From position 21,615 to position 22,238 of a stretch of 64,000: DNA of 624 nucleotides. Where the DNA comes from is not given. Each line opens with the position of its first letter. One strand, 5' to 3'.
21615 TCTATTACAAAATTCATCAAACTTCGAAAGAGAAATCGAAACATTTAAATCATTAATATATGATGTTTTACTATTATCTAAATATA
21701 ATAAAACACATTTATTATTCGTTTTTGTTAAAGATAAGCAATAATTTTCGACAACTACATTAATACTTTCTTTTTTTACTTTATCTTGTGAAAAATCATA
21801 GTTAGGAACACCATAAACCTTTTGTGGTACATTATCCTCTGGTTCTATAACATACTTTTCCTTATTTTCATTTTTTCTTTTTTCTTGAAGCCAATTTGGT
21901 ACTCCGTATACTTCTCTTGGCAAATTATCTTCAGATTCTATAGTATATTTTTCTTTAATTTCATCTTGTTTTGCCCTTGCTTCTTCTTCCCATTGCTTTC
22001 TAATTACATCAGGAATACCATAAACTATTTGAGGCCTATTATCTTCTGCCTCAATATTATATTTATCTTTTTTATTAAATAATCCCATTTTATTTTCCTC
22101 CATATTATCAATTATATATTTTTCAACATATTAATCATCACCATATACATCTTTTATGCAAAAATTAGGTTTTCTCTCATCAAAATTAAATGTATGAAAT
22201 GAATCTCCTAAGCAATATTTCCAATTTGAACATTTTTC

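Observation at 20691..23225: Radical-SAM/SPASM enzyme immediately followed by a protein with three tandem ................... repeats (candidate enzyme-substrate pair)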

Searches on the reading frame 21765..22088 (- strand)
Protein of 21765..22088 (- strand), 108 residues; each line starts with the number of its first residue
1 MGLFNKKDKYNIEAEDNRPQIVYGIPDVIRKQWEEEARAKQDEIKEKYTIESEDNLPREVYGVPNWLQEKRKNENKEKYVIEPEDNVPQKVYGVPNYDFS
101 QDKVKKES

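Call 51: search_protein_families(library=ncbifam, proteins=[window:21765-22088:-], max_evalue=10)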
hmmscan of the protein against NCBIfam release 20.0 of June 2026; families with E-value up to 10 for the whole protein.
seq(108 aa): 0 families

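Call 92: find_homologous_proteins(query=window:21765-22088:-, max_evalue=0.001)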
Query seq(108 aa) (108 aa): 6 proteins with E <= 0.001 among 11 candidates.
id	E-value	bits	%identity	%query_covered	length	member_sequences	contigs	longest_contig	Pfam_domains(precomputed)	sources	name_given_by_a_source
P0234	2.8e-39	152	99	67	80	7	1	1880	-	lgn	-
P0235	2.4e-29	120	98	54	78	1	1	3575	-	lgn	-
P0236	4.9e-26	109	75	58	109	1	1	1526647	-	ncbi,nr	ncbi:MAG: hypothetical protein L6V81_00095 [Clostridium sp.]|nr:MAG: hypothetical protein L6V81_0009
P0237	3.0e-23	100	83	54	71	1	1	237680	-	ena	-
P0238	9.3e-13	66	59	63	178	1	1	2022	-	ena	-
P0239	3.1e-10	58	46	74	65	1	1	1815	-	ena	-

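Call 93: find_encoding_contigs(protein=P0236, flank=6000, max_places=2)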
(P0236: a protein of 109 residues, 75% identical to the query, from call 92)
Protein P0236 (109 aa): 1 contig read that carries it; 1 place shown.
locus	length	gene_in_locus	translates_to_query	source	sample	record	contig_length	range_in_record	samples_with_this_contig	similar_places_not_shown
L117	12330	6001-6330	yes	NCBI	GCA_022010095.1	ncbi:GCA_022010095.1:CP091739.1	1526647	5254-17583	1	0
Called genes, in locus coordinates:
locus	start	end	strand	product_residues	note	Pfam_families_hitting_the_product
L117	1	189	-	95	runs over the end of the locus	PF00639:Rotamase, PF13145:Rotamase_2 (weak), PF13616:Rotamase_3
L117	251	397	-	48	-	-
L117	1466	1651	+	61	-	-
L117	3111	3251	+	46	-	-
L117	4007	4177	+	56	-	-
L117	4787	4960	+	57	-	PF04055:Radical_SAM (weak)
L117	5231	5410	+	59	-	-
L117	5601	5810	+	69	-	-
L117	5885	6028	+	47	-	-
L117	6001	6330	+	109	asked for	-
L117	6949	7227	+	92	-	-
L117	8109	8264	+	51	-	-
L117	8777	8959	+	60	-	-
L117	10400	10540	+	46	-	-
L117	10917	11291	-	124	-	PF11799:IMS_C (weak)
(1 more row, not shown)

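Call 94: find_encoding_contigs(protein=P0237, flank=6000, max_places=2)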
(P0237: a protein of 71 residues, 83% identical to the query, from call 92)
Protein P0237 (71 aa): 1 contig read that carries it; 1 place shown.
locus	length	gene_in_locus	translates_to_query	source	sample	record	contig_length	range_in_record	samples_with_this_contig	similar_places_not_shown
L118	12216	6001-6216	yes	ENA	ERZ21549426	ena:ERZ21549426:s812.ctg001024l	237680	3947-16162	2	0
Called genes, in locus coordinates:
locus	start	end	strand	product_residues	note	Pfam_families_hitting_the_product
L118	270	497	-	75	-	PF04986:Y2_Tnp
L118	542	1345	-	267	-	PF14319:Zn_Tnp_IS91, PF04986:Y2_Tnp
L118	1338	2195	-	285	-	PF02899:Phage_int_SAM_1 (weak), PF13495:Phage_int_SAM_4, PF00589:Phage_integrase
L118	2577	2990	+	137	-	PF00376:MerR, PF13411:MerR_1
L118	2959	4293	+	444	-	PF02534:T4SS-DNA_transf, PF10412:TrwB_AAD_bind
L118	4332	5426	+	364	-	PF04055:Radical_SAM, PF13186:SPASM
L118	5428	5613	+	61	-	-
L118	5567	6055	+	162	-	-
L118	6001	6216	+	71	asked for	-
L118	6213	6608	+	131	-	-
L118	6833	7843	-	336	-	-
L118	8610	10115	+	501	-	PF02463:SMC_N (faint), PF03193:RsgA_GTPase (faint), PF13555:AAA_29 (faint), PF25201:nSTAND6 (faint), PF00005:ABC_tran, PF00350:Dynamin_N (faint), PF01926:MMR_HSR1 (faint), PF00005:ABC_tran, +5 more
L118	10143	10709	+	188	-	PF01613:Flavin_Reduct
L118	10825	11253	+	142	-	PF20251:Big_14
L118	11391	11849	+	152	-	PF02525:Flavodoxin_2, PF03358:FMN_red, PF12682:Flavodoxin_4 (weak)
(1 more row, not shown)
